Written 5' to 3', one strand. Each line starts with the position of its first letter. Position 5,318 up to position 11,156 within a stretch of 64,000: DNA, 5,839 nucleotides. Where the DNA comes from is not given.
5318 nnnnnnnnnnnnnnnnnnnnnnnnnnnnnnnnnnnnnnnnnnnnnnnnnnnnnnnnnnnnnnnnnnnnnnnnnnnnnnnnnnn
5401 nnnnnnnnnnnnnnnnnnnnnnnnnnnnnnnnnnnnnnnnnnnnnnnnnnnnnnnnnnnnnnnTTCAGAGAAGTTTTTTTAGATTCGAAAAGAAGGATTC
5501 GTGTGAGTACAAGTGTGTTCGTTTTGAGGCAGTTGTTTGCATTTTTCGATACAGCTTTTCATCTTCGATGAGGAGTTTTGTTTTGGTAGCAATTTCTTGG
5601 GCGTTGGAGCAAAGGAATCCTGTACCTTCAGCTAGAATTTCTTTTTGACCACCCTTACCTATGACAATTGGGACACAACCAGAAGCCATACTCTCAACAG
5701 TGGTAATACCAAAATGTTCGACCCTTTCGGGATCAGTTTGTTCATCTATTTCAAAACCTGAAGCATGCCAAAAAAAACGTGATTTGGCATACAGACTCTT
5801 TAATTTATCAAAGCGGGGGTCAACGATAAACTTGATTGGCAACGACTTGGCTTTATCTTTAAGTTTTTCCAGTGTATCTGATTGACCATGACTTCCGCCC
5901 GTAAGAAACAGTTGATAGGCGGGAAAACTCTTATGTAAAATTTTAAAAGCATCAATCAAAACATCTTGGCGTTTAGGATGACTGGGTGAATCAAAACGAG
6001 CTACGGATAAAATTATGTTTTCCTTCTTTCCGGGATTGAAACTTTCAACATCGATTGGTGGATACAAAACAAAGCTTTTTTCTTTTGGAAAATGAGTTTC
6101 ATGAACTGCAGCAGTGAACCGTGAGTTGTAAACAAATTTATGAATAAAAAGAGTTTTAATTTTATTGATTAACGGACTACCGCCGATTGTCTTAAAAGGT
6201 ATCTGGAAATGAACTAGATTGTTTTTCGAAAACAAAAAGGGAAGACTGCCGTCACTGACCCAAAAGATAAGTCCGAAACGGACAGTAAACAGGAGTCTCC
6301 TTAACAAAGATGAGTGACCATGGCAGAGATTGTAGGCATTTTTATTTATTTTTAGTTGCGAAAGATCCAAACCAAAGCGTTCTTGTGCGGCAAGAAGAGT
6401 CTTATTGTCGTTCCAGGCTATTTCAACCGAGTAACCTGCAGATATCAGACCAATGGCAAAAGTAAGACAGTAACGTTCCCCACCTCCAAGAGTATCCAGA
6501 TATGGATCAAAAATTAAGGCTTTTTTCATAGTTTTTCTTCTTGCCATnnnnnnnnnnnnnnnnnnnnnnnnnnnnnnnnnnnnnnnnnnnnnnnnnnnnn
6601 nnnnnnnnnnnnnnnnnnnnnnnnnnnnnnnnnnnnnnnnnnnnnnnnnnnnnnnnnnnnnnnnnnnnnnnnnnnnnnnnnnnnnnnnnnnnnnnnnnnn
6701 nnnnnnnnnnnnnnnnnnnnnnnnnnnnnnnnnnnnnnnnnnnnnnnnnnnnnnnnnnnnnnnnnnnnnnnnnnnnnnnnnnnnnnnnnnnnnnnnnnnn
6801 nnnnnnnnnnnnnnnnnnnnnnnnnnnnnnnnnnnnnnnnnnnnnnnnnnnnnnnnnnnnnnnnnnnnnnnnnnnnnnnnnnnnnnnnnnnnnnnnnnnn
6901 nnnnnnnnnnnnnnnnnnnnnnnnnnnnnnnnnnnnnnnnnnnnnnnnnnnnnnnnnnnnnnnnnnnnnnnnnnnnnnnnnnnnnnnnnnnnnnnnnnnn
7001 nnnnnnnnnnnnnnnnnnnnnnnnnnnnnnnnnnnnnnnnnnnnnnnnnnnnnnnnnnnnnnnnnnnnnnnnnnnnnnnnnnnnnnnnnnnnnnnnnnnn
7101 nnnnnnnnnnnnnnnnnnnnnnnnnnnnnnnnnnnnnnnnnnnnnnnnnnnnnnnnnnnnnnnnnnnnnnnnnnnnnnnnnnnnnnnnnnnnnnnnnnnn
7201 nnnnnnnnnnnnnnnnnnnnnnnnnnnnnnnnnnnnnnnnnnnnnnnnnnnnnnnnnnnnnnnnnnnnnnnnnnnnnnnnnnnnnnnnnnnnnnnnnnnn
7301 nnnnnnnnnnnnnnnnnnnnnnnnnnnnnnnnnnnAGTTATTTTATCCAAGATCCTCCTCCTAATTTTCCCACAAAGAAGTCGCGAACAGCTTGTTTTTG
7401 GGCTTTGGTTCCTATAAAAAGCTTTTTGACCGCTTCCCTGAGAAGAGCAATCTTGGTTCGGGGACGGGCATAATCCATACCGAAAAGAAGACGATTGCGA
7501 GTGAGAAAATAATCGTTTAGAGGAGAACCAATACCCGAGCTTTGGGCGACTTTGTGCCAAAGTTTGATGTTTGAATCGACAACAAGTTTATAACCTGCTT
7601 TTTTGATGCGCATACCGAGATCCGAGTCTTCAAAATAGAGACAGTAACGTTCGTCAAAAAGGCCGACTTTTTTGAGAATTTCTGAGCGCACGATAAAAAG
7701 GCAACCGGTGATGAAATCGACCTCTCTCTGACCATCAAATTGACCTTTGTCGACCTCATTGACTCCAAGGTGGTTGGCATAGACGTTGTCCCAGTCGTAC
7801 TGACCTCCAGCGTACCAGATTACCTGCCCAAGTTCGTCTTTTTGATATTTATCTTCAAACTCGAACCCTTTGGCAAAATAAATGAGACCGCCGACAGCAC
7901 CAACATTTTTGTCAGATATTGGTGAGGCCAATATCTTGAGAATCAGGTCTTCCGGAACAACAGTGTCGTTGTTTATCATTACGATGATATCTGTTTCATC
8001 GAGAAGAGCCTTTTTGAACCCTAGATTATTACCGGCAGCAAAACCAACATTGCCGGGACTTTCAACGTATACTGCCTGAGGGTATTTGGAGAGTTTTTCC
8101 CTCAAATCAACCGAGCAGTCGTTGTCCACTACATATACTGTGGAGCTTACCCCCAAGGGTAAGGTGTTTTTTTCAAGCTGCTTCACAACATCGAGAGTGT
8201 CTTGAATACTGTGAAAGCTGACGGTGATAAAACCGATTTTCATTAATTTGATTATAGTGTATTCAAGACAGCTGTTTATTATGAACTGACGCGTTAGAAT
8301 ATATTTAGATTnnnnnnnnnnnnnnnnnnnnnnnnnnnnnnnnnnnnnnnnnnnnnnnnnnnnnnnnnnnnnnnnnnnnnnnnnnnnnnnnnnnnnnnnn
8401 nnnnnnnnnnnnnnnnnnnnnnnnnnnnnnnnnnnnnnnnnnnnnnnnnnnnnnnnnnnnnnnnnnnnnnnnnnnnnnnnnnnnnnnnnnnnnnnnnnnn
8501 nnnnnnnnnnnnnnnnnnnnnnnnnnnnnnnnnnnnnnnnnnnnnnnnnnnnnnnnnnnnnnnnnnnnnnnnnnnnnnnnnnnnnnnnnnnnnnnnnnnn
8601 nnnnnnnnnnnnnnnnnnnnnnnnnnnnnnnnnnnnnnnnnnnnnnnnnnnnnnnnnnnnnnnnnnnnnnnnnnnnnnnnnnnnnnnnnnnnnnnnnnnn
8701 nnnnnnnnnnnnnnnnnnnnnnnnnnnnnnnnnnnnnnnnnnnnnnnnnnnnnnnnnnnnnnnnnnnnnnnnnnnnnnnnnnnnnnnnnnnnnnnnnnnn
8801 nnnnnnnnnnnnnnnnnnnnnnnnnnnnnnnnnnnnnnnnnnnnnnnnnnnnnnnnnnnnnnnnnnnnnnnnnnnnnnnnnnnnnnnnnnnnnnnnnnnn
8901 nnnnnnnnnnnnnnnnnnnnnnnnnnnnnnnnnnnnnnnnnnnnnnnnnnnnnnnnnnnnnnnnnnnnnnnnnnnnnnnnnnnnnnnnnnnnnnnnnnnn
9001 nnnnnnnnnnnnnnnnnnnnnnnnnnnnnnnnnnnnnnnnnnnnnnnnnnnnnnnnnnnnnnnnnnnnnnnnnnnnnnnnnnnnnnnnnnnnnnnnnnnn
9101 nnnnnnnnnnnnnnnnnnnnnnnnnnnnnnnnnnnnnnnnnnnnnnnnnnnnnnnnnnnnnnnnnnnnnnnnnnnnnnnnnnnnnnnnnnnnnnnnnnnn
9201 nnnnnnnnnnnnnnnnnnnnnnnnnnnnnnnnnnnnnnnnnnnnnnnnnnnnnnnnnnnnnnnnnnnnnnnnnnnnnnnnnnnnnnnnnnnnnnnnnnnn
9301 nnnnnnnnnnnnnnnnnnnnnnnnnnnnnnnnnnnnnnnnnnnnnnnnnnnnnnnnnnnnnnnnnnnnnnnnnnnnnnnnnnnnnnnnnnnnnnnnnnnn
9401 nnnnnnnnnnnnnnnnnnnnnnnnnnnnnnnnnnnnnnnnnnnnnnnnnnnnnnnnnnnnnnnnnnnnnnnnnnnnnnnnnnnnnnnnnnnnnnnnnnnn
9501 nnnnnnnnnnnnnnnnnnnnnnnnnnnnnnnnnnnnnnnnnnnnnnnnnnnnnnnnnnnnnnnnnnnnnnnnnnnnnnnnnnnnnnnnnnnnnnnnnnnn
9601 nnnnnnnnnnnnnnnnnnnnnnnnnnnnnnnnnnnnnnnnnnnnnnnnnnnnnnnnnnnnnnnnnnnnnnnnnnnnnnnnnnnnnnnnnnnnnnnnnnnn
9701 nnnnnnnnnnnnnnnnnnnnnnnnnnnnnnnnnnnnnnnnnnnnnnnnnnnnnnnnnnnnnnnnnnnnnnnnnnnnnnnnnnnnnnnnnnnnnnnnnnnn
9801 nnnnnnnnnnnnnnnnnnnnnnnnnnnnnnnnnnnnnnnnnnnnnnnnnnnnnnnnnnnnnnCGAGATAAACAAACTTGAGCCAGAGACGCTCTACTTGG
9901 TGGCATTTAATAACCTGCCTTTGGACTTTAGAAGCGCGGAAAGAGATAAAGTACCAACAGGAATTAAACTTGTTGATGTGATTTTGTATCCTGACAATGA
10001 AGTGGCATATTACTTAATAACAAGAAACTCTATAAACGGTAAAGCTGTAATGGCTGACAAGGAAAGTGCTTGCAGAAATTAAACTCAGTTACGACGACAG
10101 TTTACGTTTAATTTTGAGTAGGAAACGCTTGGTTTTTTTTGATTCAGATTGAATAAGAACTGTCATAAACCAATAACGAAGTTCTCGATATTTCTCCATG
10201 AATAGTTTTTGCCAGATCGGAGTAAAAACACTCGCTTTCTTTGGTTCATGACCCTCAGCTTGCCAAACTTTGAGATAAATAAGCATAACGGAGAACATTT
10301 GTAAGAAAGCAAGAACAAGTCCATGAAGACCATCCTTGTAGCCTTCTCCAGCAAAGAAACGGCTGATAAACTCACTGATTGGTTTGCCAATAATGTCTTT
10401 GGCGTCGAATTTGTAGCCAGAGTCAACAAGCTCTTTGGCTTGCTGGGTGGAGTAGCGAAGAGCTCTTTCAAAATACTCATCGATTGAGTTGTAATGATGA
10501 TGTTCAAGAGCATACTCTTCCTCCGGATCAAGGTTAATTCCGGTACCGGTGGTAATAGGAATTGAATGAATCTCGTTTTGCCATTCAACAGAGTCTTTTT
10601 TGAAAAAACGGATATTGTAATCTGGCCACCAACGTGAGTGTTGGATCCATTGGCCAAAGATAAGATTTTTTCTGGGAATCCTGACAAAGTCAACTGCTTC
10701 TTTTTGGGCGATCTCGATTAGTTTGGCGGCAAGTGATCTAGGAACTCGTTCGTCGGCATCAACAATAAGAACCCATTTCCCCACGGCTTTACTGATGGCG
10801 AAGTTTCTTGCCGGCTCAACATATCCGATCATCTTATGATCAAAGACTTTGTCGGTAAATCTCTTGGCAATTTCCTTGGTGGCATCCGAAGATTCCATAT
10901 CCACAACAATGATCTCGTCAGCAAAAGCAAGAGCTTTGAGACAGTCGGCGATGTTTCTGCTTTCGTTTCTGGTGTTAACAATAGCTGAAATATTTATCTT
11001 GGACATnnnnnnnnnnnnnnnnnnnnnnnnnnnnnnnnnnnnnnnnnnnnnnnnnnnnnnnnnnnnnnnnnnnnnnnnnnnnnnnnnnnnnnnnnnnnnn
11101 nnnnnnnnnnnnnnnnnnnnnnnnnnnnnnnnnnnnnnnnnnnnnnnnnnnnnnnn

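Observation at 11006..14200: About 1,060-aa fusion of a large secreted domain, a 14-TM core and a C-terminal domain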

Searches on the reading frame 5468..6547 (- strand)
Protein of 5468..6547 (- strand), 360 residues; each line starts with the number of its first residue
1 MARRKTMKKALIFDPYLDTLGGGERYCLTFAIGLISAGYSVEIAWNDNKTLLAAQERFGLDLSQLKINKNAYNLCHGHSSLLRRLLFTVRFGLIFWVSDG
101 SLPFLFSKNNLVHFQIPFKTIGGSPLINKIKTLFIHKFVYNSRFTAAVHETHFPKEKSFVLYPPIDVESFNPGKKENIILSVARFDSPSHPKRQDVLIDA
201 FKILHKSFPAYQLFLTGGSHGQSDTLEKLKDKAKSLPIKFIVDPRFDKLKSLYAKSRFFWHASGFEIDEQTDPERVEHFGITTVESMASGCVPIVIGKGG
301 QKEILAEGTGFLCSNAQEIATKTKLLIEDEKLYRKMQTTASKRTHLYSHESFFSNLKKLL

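Call 21: search_protein_families(library=pfam, proteins=[window:5468-6547:-], max_evalue=0.001)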
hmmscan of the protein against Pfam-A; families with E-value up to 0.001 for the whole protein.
window:5468-6547:- (360 aa): 3 families
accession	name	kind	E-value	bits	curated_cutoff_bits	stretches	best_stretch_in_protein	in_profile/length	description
PF00534.26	Glycos_transf_1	-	7.1e-22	78.2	26.4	1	169-342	8-171/172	Glycosyl transferases group 1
PF13692.12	Glyco_trans_1_4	-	2.1e-13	51.2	27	1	177-329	2-142/142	Glycosyl transferases group 1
PF13439.12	Glyco_transf_4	-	3.9e-05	24.2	28.5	1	21-168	2-169/170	Glycosyltransferase Family 4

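Call 54: search_protein_families(library=ncbifam, proteins=[window:5468-6547:-], max_evalue=0.001)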
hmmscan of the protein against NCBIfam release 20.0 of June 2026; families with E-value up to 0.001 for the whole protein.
window:5468-6547:- (360 aa): 6 families
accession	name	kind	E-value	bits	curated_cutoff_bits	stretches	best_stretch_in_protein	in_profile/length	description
TIGR03999.1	thiol_BshA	equivalog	1.5e-08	34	273.7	1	174-351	197-361/375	N-acetyl-alpha-D-glucosaminyl L-malate synthase BshA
NF050056.1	ProtGlycPglH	equivalog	1.2e-06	27.9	600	1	169-349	172-339/354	GalNAc-alpha-(1->4)-GalNAc-alpha-(1->3)-diNAcBac-PP-undecaprenol alpha-1,4-N-acetyl-D-galactosaminyltransferase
TIGR03449.1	mycothiol_MshA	equivalog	5e-06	25.7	462.5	1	176-357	220-397/406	D-inositol-3-phosphate glycosyltransferase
TIGR02095.1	glgA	subfamily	5.8e-05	21.9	328.45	1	175-356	293-452/477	glycogen/starch synthase, ADP-glucose type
NF053787.1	GlcN_PG_synth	equivalog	0.00015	20.8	480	1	276-334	271-331/361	N-acetylglucosaminyl phosphatidylglycerol synthase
NF049988.1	MGlcDAGSynMgs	equivalog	0.00045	19.7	400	1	176-359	213-383/398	alpha-monoglucosyldiacylglycerol synthase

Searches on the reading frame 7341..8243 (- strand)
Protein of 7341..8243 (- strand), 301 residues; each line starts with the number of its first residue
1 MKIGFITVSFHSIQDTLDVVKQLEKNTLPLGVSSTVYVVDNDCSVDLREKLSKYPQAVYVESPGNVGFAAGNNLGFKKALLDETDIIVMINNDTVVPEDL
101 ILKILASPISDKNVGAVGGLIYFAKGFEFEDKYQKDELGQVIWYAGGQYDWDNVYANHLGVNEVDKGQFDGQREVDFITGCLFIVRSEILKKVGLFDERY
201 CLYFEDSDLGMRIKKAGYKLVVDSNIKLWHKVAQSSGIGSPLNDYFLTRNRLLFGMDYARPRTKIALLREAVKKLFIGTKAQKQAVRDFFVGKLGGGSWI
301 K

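Call 4: search_protein_families(library=pfam, proteins=[window:7341-8243:-], max_evalue=0.1)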
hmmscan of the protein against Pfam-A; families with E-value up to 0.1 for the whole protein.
window:7341-8243:- (301 aa): 6 families
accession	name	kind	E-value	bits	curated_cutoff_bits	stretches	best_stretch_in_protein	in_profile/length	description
PF13641.12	Glyco_tranf_2_3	-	1.9e-11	44.9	27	1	34-223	32-204/230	Glycosyltransferase like family 2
PF00535.33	Glycos_transf_2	-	3.4e-09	37.3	23.3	1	36-193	30-167/168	Glycosyl transferase family 2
PF13632.12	Glyco_trans_2_3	-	4.5e-06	27.1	27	1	86-224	1-117/198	Glycosyl transferase family group 2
PF13506.12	Glyco_transf_21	-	1.3e-05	25.2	21.7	1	85-233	32-157/174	Glycosyl transferase family 21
PF13712.12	Glyco_tranf_2_5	-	0.00084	19.5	27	1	149-230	107-189/210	Glycosyltransferase like family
PF02709.20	Glyco_transf_7C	-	0.023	14.8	23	1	169-220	10-62/78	N-terminal domain of galactosyltransferase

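Call 54: search_protein_families(library=ncbifam, proteins=[window:7341-8243:-], max_evalue=0.001)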
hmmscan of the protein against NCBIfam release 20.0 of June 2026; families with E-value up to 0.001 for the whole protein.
window:7341-8243:- (301 aa): 5 families
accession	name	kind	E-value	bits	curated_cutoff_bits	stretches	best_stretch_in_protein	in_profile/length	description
TIGR01556.1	rhamnosyltran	subfamily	1.8e-17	63.4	200.55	2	171-262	141-243/281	rhamnosyltransferase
NF041875.1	EPS_EpsD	equivalog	5.2e-09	35.9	370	1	162-235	141-211/325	exopolysaccharide biosynthesis glycosyltransferase EpsD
TIGR03965.1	mycofact_glyco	equivalog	1.7e-07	30.5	280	0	172-220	223-270/467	mycofactocin biosynthesis glycosyltransferase MftF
NF038299.1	EPS_HpsN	equivalog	3.8e-07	29.4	425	1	74-237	75-227/317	hormogonium polysaccharide biosynthesis glycosyltransferase HpsN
NF050113.1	gal_furan_GlfT1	equivalog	9.9e-07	28.3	330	1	33-118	28-114/290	galactofuranosyltransferase GlfT1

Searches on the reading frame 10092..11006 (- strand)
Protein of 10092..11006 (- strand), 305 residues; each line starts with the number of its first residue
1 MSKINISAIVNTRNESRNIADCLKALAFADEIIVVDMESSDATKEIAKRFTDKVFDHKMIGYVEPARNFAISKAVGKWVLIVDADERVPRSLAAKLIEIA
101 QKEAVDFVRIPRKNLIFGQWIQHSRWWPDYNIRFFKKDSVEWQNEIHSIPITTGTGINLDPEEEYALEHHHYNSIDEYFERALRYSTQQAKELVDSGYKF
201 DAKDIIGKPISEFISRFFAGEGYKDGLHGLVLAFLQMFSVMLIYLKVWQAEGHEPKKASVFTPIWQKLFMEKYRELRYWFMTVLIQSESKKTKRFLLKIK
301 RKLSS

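Call 4: search_protein_families(library=pfam, proteins=[window:10092-11006:-], max_evalue=0.1)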
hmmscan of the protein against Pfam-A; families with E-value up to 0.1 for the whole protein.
window:10092-11006:- (305 aa): 4 families
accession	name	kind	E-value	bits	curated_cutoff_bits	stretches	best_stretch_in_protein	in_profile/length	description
PF00535.33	Glycos_transf_2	-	1.3e-17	64.7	23.3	1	7-147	1-149/168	Glycosyl transferase family 2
PF13704.12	Glyco_tranf_2_4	-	0.0011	19.8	27.5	1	24-86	12-82/98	Glycosyl transferase family 2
PF10111.15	Glyco_tranf_2_2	-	0.052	13.5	27.3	1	19-104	15-110/276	Glycosyltransferase like family 2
PF13641.12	Glyco_tranf_2_3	-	0.087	13.3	27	0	6-138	3-148/230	Glycosyltransferase like family 2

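Call 54: search_protein_families(library=ncbifam, proteins=[window:10092-11006:-], max_evalue=0.001)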
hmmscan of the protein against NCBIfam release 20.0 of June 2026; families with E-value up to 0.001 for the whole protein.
window:10092-11006:- (305 aa): 10 families
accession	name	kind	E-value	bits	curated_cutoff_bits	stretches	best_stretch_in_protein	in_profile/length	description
NF007482.0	PRK10073.1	equivalog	5.2e-11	42.1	423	1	5-108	7-118/334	glycosyltransferase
TIGR04283.1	glyco_like_mftF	equivalog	7e-11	42.1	182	1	6-114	1-115/221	TIGR04283 family arsenosugar biosynthesis glycosyltransferase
NF045692.1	OglycostaseCruG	equivalog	6.7e-09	35.1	600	1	5-111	42-163/386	2'-O-glycosyltransferase CruG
TIGR04195.1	S_glycosyl_SunS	equivalog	2e-08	33.5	350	1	9-174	62-226/421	SunS family peptide S-glycosyltransferase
TIGR04182.1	glyco_TIGR04182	equivalog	2.1e-05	24.1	325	1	6-99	2-96/293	S-layer glycoprotein N-glycosyltransferase AglJ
NF041875.1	EPS_EpsD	equivalog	6e-05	22.6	370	1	7-101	2-105/325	exopolysaccharide biosynthesis glycosyltransferase EpsD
NF038302.1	EPS_HpsE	equivalog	0.0001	21.4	300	1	25-91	29-102/307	hormogonium polysaccharide biosynthesis glycosyltransferase HpsE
TIGR03469.1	HpnB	hypoth_equivalog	0.00015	21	379.25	1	5-57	45-102/386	hopene-associated glycosyltransferase HpnB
NF010496.0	PRK13915.1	equivalog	0.00025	20.2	262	1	5-59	32-93/307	glucosyl-3-phosphoglycerate synthase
NF047683.1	TeichurnBiosyTuaG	equivalog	0.00087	19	400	0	6-107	8-118/252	teichuronic acid biosynthesis protein TuaG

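Call 58: search_solved_structures(query=window:10092-11006:-, max_evalue=1)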
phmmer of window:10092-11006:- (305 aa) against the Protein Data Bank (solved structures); distinct sequences matched with E-value up to 1: 13.
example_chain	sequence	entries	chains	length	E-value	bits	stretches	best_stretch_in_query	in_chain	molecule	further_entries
22ao_A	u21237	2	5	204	6.8e-18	68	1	6-101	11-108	GmaR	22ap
7msp_A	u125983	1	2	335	6e-06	28.8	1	11-173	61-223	SPbeta prophage-derived glycosyltransferase SunS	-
7msn_A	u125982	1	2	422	9.1e-06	28.2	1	11-173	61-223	SPbeta prophage-derived glycosyltransferase SunS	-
7msk_A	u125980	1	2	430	2.4e-05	26.8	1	8-160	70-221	Glyco_trans_2-like domain-containing protein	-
5tze_C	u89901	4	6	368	0.0017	20.7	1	6-93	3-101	Glycosyl transferase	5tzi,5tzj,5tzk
5tz8_A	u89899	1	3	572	0.005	19.2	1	6-93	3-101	Glycosyl transferase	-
3bcv_A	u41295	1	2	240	0.0052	19.1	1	6-113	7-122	Putative glycosyltransferase protein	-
6p61_A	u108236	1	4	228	0.058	15.7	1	5-90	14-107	Glycosyltransferase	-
3ako_B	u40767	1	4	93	0.29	13.4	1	135-173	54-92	Venus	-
3mah_A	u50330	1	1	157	0.29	13.4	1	20-93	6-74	Aspartokinase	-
9omh_A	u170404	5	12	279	0.51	12.6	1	5-95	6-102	Glycosyltransferase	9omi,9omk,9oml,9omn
9omm_A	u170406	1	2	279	0.51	12.6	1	5-95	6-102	Glycosyltransferase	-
9omj_A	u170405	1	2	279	0.6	12.4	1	5-95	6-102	Glycosyltransferase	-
